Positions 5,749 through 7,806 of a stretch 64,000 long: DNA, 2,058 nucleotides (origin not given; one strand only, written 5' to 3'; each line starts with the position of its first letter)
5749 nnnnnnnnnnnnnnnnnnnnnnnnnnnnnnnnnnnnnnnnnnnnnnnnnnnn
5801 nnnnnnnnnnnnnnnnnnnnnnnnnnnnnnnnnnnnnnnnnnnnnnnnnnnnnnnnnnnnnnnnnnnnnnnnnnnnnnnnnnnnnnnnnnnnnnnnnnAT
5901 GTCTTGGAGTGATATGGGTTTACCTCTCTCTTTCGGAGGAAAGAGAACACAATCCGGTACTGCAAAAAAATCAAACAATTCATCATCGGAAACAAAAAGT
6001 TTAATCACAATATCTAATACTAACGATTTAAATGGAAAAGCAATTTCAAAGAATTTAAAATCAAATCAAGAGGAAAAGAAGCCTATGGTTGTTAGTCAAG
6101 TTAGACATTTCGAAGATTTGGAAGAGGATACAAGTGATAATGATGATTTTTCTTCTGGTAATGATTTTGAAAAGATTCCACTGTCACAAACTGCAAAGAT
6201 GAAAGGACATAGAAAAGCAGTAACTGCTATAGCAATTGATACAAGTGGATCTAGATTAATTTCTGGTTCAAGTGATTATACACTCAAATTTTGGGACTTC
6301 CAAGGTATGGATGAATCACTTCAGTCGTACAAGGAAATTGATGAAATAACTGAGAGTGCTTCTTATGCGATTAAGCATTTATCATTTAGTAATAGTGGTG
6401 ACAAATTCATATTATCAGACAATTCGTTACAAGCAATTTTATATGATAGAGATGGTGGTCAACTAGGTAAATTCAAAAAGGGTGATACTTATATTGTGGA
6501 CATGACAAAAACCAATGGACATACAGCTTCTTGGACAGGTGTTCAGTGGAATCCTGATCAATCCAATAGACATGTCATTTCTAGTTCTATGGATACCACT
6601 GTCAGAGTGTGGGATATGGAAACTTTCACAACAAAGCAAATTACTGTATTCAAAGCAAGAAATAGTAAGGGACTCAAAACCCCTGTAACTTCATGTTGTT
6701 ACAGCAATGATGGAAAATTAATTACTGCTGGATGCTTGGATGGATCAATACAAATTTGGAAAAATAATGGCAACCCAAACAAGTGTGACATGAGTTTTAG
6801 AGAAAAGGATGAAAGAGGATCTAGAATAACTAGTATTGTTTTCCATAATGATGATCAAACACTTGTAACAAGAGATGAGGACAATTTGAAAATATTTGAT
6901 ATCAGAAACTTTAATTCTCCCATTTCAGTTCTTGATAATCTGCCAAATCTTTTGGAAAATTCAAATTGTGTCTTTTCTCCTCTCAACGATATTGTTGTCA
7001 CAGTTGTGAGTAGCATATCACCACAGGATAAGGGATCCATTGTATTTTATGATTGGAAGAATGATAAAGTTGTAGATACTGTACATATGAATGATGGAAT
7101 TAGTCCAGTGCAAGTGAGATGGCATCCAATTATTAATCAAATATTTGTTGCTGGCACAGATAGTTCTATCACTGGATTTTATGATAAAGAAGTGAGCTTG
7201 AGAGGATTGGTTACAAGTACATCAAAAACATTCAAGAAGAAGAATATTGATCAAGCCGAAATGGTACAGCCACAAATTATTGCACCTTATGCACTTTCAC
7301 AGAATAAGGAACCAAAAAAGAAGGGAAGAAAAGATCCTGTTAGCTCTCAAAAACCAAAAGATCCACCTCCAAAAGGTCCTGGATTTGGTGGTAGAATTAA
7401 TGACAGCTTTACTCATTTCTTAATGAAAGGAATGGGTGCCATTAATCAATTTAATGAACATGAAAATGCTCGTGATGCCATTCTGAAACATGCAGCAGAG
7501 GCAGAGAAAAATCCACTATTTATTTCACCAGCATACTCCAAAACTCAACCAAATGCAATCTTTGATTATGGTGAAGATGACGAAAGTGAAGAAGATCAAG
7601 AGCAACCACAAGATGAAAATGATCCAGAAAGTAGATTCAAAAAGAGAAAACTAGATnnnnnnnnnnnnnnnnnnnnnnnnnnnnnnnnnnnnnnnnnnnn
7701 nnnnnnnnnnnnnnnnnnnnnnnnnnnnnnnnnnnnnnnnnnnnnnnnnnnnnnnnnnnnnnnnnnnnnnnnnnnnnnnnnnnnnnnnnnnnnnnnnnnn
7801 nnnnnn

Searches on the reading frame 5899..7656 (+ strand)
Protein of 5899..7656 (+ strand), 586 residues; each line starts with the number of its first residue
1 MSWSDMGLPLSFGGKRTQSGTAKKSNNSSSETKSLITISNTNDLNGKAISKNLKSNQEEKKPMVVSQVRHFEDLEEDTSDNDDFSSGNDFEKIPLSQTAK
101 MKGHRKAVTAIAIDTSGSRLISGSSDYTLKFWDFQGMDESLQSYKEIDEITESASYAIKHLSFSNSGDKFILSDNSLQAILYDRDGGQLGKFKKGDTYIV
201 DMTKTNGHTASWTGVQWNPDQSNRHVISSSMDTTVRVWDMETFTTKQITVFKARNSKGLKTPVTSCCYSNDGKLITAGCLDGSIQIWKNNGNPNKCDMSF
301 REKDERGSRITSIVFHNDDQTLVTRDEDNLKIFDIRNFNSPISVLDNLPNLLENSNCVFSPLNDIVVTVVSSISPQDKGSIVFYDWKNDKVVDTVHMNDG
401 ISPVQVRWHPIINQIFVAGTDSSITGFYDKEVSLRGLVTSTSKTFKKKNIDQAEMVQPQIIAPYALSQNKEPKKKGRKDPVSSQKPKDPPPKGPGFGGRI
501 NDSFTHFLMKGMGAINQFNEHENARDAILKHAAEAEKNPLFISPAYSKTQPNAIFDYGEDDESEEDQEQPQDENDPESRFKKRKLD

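Call 45: list_cluster_members(proteins=[window:5899-7656:+, window:9230-10852:+, window:16409-18703:+, window:24163-26991:+, window:27158-28261:+, window:33269-34510:-, window:40201-41556:-, window:42335-43291:+, window:50153-51214:+, window:12395-13501:-])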
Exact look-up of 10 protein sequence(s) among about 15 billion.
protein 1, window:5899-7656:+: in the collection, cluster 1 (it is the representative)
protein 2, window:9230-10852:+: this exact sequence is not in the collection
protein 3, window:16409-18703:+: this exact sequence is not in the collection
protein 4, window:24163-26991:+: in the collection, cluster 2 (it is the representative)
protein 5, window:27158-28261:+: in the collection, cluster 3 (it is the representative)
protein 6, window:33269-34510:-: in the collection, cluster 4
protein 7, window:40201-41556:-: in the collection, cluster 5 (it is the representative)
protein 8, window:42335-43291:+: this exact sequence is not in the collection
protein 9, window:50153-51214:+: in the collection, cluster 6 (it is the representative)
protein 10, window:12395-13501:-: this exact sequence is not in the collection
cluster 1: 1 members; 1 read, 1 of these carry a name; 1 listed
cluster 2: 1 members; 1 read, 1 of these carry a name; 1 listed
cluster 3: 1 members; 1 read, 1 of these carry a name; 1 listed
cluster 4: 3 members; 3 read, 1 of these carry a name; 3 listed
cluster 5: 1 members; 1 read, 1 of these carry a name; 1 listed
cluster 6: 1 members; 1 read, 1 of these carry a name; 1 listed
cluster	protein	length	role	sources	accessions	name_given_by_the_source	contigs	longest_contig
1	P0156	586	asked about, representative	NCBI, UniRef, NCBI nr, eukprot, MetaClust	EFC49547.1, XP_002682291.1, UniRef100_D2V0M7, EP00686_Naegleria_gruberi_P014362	WD40 repeat domain-containing protein [Naegleria gruberi] | WD40 repeat domain-containing protein n=1 Tax=Naegleria gruberi TaxID=5762 ... | XP_002682291.1 WD40 repeat domain-containing protein [Naegleria gruberi strain NEG-M]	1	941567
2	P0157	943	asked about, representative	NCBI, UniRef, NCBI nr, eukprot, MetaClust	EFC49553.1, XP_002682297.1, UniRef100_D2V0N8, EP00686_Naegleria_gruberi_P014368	ankyrin repeat domain-containing protein [Naegleria gruberi] | Ankyrin repeat domain-containing protein n=1 Tax=Naegleria gruberi TaxID=5762 ... | XP_002682297.1 ankyrin repeat domain-containing protein [Naegleria gruberi strain NEG-M]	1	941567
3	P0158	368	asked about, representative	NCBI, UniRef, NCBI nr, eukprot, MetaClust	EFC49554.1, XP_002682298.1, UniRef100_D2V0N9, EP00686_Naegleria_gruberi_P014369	hypothetical protein NAEGRDRAFT_29917 [Naegleria gruberi] | Actin n=1 Tax=Naegleria gruberi TaxID=5762 RepID=D2V0N9_NAEGR | uncharacterized protein NAEGRDRAFT_29917 [Naegleria gruberi]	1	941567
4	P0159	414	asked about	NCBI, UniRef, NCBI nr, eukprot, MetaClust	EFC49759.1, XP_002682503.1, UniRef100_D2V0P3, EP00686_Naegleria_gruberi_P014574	hypothetical protein NAEGRDRAFT_78059 [Naegleria gruberi] | G domain-containing protein n=1 Tax=Naegleria gruberi TaxID=5762 RepID=D2V0P3_NAEGR | uncharacterized protein NAEGRDRAFT_78059 [Naegleria gruberi]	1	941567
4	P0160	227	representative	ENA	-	-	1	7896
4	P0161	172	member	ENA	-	-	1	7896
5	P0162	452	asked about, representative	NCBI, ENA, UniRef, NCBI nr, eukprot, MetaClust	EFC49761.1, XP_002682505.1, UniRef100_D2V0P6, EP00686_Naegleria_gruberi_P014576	predicted protein [Naegleria gruberi] | 2-(3-amino-3-carboxypropyl)histidine synthase subunit 1 n=1 Tax=Naegleria gruberi ... | uncharacterized protein NAEGRDRAFT_30094 [Naegleria gruberi]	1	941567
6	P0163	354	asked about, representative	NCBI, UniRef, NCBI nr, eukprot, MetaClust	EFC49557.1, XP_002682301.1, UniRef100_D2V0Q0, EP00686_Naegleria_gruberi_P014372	predicted protein [Naegleria gruberi] | Predicted protein n=1 Tax=Naegleria gruberi TaxID=5762 RepID=D2V0Q0_NAEGR | uncharacterized protein NAEGRDRAFT_62371 [Naegleria gruberi]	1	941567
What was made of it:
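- Source of the window: it is N. gruberi NEG-M. Six intact ORFs are exact matches to XP_002682291, XP_002682297, XP_002682298, XP_002682301, XP_002682503 and XP_002682505, on a 941,567-bp scaffold (call 45).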
